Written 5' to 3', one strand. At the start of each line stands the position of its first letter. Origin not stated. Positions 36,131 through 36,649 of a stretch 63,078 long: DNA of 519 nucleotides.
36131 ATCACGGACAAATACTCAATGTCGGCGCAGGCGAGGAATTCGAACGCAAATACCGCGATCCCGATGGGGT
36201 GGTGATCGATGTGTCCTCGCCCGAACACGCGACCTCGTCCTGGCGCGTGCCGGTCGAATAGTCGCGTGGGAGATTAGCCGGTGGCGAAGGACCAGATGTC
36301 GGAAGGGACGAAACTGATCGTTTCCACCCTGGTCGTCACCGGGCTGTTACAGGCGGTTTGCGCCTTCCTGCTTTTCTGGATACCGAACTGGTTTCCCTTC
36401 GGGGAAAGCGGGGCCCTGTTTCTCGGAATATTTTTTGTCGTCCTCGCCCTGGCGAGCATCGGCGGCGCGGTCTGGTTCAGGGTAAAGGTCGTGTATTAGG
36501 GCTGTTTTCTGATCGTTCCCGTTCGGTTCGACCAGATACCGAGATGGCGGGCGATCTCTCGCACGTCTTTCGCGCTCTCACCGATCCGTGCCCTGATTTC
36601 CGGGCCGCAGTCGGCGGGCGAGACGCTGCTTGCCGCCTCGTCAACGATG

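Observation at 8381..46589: Co-amplified TauD, FMN alpha-hydroxy-acid dehydrogenase and ThDP genes suggest an alpha-oxidation-like one-carbon chain-shortening toolkit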

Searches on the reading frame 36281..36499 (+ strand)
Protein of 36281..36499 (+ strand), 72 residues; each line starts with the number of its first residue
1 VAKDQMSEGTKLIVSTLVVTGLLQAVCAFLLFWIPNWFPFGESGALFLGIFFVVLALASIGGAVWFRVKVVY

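Call 6: search_protein_families(library=pfam, proteins=[window:36281-36499:+])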
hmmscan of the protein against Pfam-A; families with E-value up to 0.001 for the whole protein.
window:36281-36499:+ (72 aa): 0 families

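Call 44: search_protein_families(library=pfam, proteins=[window:36281-36499:+], max_evalue=0.1)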
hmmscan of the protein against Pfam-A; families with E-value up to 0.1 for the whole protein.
window:36281-36499:+ (72 aa): 2 families
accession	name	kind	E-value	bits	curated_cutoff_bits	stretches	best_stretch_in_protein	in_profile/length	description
PF00689.26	Cation_ATPase_C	-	0.011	15.9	27.3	1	11-68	49-105/175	Cation transporting ATPase, C-terminus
PF00953.26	Glycos_transf_4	-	0.021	15.2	27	1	17-59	116-159/160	Glycosyl transferase family 4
